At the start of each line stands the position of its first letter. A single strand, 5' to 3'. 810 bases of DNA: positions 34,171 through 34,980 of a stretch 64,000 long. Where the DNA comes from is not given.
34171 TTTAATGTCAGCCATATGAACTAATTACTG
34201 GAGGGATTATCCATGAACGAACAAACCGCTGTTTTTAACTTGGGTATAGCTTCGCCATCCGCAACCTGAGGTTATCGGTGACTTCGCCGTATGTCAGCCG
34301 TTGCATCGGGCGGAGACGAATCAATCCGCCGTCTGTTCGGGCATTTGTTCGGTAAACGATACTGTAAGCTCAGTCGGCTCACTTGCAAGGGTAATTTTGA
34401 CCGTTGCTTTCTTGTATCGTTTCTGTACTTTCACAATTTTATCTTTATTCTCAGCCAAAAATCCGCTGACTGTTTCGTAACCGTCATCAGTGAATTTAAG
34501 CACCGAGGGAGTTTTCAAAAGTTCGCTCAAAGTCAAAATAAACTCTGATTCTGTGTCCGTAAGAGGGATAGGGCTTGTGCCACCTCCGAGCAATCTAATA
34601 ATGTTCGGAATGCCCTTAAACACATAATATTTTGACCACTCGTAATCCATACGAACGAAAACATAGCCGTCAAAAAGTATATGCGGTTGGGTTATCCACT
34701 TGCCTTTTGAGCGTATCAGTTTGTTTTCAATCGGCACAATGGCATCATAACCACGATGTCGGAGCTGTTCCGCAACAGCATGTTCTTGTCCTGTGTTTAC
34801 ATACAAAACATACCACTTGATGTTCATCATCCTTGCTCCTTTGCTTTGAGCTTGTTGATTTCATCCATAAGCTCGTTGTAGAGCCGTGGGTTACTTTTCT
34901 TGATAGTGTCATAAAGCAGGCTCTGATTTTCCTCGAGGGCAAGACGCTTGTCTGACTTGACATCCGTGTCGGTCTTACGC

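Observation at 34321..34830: Phage-encoded NusG/RfaH-like paralog within the late region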

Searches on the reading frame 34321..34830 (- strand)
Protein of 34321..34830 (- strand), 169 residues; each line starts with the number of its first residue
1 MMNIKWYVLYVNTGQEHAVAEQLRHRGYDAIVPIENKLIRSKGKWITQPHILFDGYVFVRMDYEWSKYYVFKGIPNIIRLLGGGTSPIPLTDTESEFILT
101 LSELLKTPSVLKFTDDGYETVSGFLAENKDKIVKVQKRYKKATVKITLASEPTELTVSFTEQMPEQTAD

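Call 3: search_protein_families(library=pfam, proteins=[window:34321-34830:-], max_evalue=1)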
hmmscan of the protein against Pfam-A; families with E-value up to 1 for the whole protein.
window:34321-34830:- (169 aa): 2 families
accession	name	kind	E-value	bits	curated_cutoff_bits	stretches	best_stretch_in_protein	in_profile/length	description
PF02357.24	NusG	-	1.6e-19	70.6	22.2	1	5-96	2-90/93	Transcription termination factor nusG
PF03471.22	CorC_HlyC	-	0.0014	19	27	1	109-147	24-65/81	Transporter associated domain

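Call 4: search_protein_families(library=phrogs, proteins=[window:34321-34830:-], max_evalue=0.01)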
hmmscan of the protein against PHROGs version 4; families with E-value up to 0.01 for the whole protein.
window:34321-34830:- (169 aa): 2 families
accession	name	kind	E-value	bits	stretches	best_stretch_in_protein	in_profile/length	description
phrog_6386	-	transcription regulation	2.6e-25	90.2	1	3-157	12-171/179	transcription antiterminator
phrog_25909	-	transcription regulation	0.00017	22.3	1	16-95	47-127/220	transcription antiterminator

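Call 5: search_protein_families(library=ncbifam, proteins=[window:34321-34830:-], max_evalue=10)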
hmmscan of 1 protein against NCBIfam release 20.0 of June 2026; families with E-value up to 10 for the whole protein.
window:34321-34830:- (169 aa): 6 families
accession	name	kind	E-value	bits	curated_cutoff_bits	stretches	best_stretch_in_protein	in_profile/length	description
NF033641.1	antiterm_LoaP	exception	1.5e-27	96.8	125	1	6-159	1-161/166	antiterminator LoaP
TIGR00922.1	nusG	equivalog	3e-11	43.4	135.7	1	6-160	1-167/172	transcription termination/antitermination protein NusG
NF033644.1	antiterm_UpxY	subfamily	5.4e-10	39.5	100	1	6-94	1-91/164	UpxY family transcription antiterminator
TIGR01955.1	RfaH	equivalog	5.1e-08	33.1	144.5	1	6-101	1-96/159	transcription/translation regulatory transformer protein RfaH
TIGR01956.2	NusG_myco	equivalog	3.1e-07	30.2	150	2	52-95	86-132/239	transcription termination/antitermination protein NusG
NF006534.0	PRK09014.1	equivalog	1.9e-06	27.9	124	1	5-72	3-70/162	transcription/translation regulatory transformer protein RfaH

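Call 22: search_solved_structures(query=window:34321-34830:-, max_evalue=0.01, show_alignments=2)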
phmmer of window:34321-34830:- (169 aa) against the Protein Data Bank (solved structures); distinct sequences matched with E-value up to 0.01: 21.
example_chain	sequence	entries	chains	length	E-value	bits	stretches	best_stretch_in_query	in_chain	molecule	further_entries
8f5g_A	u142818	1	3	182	2.7e-09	40.4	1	5-166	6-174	Transcription termination/antitermination protein NusG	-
2lq8_A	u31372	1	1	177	2.1e-07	34.2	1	2-105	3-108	Transcription antitermination protein nusG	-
1nz8_A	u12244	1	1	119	3.9e-07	33.4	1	4-105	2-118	TRANSCRIPTION ANTITERMINATION PROTEIN NUSG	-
9ik0_A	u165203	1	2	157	3.4e-06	30.3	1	4-100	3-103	Transcription antitermination protein RfaH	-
6ztj_CF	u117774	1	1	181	2.2e-05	27.7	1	5-156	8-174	Transcription termination/antitermination protein NusG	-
9gux_Z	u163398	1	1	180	2.4e-05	27.5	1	5-147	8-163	Transcription termination/antitermination protein NusG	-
2jvv_A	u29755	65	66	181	2.5e-05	27.5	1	5-156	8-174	Transcription antitermination protein nusG | Transcription termination/antitermination protein NusG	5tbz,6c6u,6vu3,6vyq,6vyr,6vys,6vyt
5ms0_F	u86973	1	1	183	2.6e-05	27.4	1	5-156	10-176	Transcription termination/antitermination protein NusG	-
9w0n_7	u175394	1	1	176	2.6e-05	27.4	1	5-156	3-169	Transcription termination/antitermination protein NusG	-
6tqn_G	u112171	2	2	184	2.7e-05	27.4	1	5-156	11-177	Transcription termination/antitermination protein NusG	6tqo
6gov_G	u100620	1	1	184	2.8e-05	27.3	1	5-156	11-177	Transcription termination/antitermination protein NusG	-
8ehq_G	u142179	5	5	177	2.9e-05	27.3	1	4-160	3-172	Transcription termination/antitermination protein NusG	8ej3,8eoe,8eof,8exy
2xhc_A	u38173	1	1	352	5.5e-05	26.4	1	46-104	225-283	TRANSCRIPTION ANTITERMINATION PROTEIN NUSG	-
2k06_A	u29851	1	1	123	6.3e-05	26.2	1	5-100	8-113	Transcription antitermination protein nusG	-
9gur_Z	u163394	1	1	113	6.5e-05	26.1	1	5-100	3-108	Transcription termination/antitermination protein NusG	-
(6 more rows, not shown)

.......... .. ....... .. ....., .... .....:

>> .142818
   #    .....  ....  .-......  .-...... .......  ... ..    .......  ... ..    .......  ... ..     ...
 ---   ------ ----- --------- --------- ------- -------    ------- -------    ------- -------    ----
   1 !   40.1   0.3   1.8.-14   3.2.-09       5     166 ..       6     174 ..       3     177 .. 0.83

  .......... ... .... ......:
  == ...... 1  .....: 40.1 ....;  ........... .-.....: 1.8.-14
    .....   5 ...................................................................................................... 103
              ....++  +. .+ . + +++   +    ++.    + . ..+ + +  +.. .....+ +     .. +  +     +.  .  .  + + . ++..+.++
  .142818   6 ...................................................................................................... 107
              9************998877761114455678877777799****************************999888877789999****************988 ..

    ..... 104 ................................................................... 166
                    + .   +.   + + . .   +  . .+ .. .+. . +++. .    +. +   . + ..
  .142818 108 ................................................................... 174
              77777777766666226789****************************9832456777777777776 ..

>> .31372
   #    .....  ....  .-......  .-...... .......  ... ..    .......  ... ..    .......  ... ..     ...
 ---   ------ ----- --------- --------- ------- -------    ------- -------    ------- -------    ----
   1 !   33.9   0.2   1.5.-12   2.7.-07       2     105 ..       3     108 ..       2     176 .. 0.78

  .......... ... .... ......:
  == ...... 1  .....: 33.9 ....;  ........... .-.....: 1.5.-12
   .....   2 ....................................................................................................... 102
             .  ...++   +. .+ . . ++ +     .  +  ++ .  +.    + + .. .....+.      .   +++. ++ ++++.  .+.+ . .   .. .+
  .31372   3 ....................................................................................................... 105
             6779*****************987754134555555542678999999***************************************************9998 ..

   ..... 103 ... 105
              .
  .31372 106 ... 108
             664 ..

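Call 24: find_homologous_proteins(query=window:34321-34830:-, max_evalue=0.00001)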
Query window:34321-34830:- (169 aa): 27 proteins with E <= 0.00001 among 55 candidates.
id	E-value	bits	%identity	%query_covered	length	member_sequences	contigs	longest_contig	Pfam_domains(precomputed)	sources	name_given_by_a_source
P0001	6.6e-103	360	95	100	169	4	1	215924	PF02357.25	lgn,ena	-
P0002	6.8e-103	359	95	100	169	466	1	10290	PF02357.25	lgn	-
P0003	8.8e-102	356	94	100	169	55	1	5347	PF02357.25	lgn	-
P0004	8.8e-101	353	94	100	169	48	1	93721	PF02357.25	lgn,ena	-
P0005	5.0e-99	347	96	96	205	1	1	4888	PF02357.25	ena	-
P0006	2.6e-98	345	92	99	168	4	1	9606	PF02357.25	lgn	-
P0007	3.2e-98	344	93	99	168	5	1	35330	PF02357.25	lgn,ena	-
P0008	2.8e-83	296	94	85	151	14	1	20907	PF02357.25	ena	-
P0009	1.4e-82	293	100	77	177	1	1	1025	PF02357.25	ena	-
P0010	9.3e-66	239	67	96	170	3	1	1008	PF02357.25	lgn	-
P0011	1.2e-62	229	63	99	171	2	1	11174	PF02357.25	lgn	-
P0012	9.3e-61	222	63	99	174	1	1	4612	PF02357.25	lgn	-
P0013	7.3e-60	220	62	100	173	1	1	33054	PF02357.25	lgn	-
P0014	2.4e-59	218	62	99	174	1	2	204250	PF02357.25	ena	-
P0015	1.3e-58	215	61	99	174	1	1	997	PF02357.25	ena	-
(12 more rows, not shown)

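Call 26: find_related_loci(query=A1, collection=viral_contigs, flank=6000)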
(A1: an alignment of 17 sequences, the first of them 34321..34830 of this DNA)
Query A1 (169 aa) in viral_contigs; peptide patterns used: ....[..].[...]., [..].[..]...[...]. (x = any residue, [..] = any of these).
144 stretches matched a pattern; 80 encode a relative of the query (tblastn E <= 1e-3); 77 distinct loci.
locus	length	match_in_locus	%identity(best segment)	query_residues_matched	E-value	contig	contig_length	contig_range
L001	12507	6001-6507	100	1-169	2e-113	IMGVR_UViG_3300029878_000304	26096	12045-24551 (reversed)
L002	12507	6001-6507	100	1-169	2e-113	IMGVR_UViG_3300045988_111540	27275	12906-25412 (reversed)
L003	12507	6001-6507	100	1-169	2e-113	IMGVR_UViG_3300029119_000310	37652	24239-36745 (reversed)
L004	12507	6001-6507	100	1-169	2e-113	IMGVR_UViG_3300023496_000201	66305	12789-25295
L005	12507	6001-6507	100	1-169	2e-113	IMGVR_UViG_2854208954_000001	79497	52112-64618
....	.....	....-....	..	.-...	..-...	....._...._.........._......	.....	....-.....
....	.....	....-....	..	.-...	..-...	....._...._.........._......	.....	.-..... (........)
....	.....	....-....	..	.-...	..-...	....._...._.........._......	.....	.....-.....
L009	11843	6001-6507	97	1-169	5e-110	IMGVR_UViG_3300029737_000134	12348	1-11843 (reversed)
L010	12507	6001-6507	97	1-169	5e-110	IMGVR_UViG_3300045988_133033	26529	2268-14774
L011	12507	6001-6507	96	1-169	2e-109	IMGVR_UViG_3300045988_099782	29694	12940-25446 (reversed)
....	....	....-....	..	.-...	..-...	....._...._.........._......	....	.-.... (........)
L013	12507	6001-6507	96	1-169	3e-109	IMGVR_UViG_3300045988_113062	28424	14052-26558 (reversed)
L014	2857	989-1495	96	1-169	1e-112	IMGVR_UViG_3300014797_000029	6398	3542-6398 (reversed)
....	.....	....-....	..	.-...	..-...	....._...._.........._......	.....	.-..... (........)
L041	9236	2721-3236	58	1-169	1e-65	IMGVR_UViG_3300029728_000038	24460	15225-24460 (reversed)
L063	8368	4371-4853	46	4-167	8e-49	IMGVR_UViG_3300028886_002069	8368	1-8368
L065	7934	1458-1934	34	3-159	3e-24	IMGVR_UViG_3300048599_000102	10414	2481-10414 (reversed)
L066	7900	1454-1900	34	6-151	3e-20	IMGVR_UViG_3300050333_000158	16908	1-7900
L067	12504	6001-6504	34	6-166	4e-20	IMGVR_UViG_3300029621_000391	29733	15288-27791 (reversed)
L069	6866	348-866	31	1-166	4e-18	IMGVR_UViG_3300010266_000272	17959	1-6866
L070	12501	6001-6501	34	5-164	6e-18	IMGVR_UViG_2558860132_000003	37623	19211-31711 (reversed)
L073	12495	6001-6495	35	5-163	5e-16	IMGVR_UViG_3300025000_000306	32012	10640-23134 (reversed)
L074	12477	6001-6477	32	3-158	9e-16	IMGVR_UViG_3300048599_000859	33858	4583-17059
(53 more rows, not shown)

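Call 27: find_related_loci(query=A1, collection=genome_contigs, flank=6000)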
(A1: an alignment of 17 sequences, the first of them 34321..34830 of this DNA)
Query A1 (169 aa) in genome_contigs; peptide patterns used: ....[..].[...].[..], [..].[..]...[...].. (x = any residue, [..] = any of these).
68 stretches matched a pattern; 17 encode a relative of the query (tblastn E <= 1e-3); 17 distinct loci.
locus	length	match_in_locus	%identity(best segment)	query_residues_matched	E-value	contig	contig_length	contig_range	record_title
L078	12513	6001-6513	61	3-169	9e-66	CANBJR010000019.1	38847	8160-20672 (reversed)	MAG TPA_asm: uncultured Clostridia bacterium isolate SRR16632754_bin.1_metawrap_v1.3_MAG genome assembly, contig: NODE.2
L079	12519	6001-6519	59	1-169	1e-65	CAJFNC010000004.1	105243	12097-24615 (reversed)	uncultured Ruminococcus sp. isolate Chicken_8_mag_93 genome assembly, contig: MAGpy_11413_8_idba_bin_93_fascaffold_163,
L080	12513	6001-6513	60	3-169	5e-65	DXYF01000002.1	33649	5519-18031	MAG TPA_asm: Clostridiales bacterium isolate HRGM_Genome_3866 HRGM_Genome_3866_2, whole genome shotgun sequence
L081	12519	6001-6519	59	1-169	6e-64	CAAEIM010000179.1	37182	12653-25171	MAG TPA_asm: Clostridia bacterium, isolate HGM12926, WGS project CAAEIM010000000 data, contig: ERS473294_68_k99_102433,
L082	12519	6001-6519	58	1-169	3e-62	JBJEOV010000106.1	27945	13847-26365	MAG: Ruminococcus sp. isolate LOHA43_bin.036 NODE_793_length_27945_cov_8.218465, whole genome shotgun sequence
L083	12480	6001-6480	46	5-167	1e-45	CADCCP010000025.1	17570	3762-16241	MAG: uncultured Ruminococcus sp. isolate RUG14527 genome assembly, contig: RUG14527_asm_25, whole genome shotgun sequenc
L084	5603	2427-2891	33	1-152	1e-21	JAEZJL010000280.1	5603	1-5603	MAG: Bacillota bacterium isolate OH_CDB_236 k127_2277541, whole genome shotgun sequence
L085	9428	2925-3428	34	6-166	7e-21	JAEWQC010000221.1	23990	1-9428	MAG: Bacillota bacterium isolate OH_SBrB_125 k127_291637, whole genome shotgun sequence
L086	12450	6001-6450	35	6-152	1e-17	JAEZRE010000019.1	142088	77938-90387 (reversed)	MAG: Bacillota bacterium isolate OH_PBB_125 k127_908517, whole genome shotgun sequence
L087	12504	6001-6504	31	6-166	2e-16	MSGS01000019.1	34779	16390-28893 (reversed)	MAG: Christensenellaceae bacterium Phil1 707_L1_merged_contig_1701, whole genome shotgun sequence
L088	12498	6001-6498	31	5-163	2e-16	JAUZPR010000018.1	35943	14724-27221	MAG: Bacillota bacterium isolate bin149(14d) MHFJPFEE_18, whole genome shotgun sequence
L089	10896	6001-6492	32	6-163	2e-16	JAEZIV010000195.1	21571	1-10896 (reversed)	MAG: Bacillota bacterium isolate OH_CDB_201 k127_348295, whole genome shotgun sequence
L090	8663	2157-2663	30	6-167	2e-14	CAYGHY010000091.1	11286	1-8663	MAG TPA_asm: uncultured Oscillospiraceae bacterium isolate ERP113451_co2_28 genome assembly, contig: NODE_4176_length_11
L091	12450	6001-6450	35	6-152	2e-20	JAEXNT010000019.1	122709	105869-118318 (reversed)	MAG: Bacillota bacterium isolate OH_HBrB_109 k127_815455, whole genome shotgun sequence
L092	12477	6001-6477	30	6-148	7e-10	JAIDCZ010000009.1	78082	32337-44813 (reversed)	MAG: Clostridiales bacterium isolate SC0309_S10_8 SC0309_S10_8_contig_9, whole genome shotgun sequence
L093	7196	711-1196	23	6-159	1e-7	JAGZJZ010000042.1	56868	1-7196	MAG: Clostridiales bacterium isolate L3_133_000G1_dasL3_133_000G1_concoct_15 L3_133_000G1_scaffold_509, whole genome sho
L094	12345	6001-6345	32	6-99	6e-5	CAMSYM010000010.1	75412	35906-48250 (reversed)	MAG TPA_asm: uncultured Clostridia bacterium isolate ERR899289_bin.26_metawrap_v1.3_MAG genome assembly, contig: ERZ1340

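Call 42: predict_structure(alignment_id=A1)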
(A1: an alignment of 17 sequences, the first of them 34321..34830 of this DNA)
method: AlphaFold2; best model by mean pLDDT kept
length: 169 residues; sequences in the alignment: 17
mean_pLDDT: 83.3   pTM: 0.72
mean pLDDT of the five models: 83.3, 80.7, 79.7, 78.3, 77.1
residues with pLDDT >= 90: 58; 70-90: 86; 50-70: 21; < 50: 4
segments of 3 or more residues with pLDDT < 50: none
pLDDT, mean of each block of 10 residues (from residue 1): 76 94 89 89 86 91 59 80 70 86 89 89 91 91 84 86 63
secondary structure, 60 per line:
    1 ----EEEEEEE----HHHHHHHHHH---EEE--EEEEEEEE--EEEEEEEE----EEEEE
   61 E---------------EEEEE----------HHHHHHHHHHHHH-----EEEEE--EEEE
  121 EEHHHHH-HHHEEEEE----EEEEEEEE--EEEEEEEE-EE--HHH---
elements in order: E5-11 H16-25 E29-31 E34-41 E44-51 E56-61 E77-81 H92-104 E110-114 E117-122 H123-127 E132-136 E141-148 E151-158

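Call 44: search_dna_similar(query=window:34321-34830:-, collection=phages, mode=protein, max_rows=25)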
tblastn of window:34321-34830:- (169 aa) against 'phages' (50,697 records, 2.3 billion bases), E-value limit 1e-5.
Records with a match: 5; places in all: 5; records where one place covers at least 80% of the query: 5.
Best place of each record, by identity: <60% 5.
By first word of the organism name: Bacteriophage 3; Acinetobacter 2.
By host as written in the record: - 5.
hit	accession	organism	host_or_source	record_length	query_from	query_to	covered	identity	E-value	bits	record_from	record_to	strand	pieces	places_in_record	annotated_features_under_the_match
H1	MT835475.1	Bacteriophage sp.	human fecal samples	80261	7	158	90%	34.8%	4e-16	81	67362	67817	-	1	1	record has no annotation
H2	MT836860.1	Bacteriophage sp.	human fecal samples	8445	7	169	96%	31.9%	3e-15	78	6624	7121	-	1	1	record has no annotation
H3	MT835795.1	Bacteriophage sp.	human fecal samples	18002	7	144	82%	29.8%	2e-9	61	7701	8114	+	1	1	record has no annotation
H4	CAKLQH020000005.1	Acinetobacter phage MD-2021a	not known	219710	5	161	93%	24.1%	2e-7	55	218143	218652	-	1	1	nusG: transcription antitermination protein NusG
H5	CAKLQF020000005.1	Acinetobacter phage MD-2021a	not known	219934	5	161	93%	24.1%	2e-7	55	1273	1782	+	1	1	nusG: transcription antitermination protein NusG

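Call 45: fold_search(model_id=the predicted structure, library=pdb)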
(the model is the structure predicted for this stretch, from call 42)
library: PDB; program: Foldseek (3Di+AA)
matches with E <= 10: 911; with E <= 0.001: 39
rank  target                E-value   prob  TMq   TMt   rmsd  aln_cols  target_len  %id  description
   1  8f5g_A                3.0e-11  1.00  0.60  0.60   5.8       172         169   23  NusG-RNA complex (released 2023-11-22)
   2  8f5g_C                1.0e-10  1.00  0.64  0.62   5.6       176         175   25  NusG-RNA complex (released 2023-11-22)
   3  9a56_B                5.4e-10  1.00  0.50  0.48  15.8       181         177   21  Integrative model of RPOB-NUSG by crosslinking MS and deep learning (released 2024-09-18)
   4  8f5g_B                2.2e-09  1.00  0.53  0.60   5.7       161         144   22  NusG-RNA complex (released 2023-11-22)
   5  5ond_A                3.4e-07  1.00  0.46  0.56   3.1        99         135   25  RfaH from Escherichia coli in complex with ops DNA (released 2018-06-06)
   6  5ond_B                6.7e-07  1.00  0.46  0.56   3.1        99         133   25  RfaH from Escherichia coli in complex with ops DNA (released 2018-06-06)
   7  2lq8_MODEL_1_A        7.5e-07  1.00  0.46  0.44   8.0       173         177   21  Domain interaction in Thermotoga maritima NusG (released 2013-01-23)
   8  1nz8_MODEL_1_A        8.8e-07  1.00  0.46  0.62   4.2       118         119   29  Solution Structure of the N-utilization substance G (NusG) N-terminal (NGN) domain from Thermus thermophilus (released 2004-04-06)
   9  6tqn_G                1.2e-06  1.00  0.52  0.49  12.8       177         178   21  rrn anti-termination complex without S4 (released 2020-08-05)
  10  8pen_P                1.6e-06  1.00  0.50  0.79   2.6        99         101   25  fully recruited RfaH bound to E. coli transcription complex paused at ops site (alternative state of RfaH) (released 2024-04-24)
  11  6gov_G                3.8e-06  1.00  0.50  0.49  15.2       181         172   18  Structure of THE RNA POLYMERASE LAMBDA-BASED ANTITERMINATION COMPLEX (released 2019-02-13)
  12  9ik0_A                4.5e-06  1.00  0.46  0.51   5.4        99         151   26  Crystal structure of PrfaH encoded by IncX3 plasmids (released 2025-03-19)
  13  8pfg_P                4.5e-06  1.00  0.46  0.56   4.4       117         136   20  autoinhibited RfaH bound to E. coli transcription complex paused at ops site (encounter complex), not fully complement (released 2024-04-24)
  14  2oug_A                5.4e-06  1.00  0.48  0.57   4.7       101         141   20  Crystal structure of the RfaH transcription factor at 2.1A resolution (released 2007-05-01)
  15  8phk_P                6.4e-06  1.00  0.45  0.46  12.6       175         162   18  fully recruited RfaH bound to E. coli transcription complex paused at ops site (released 2024-04-24)
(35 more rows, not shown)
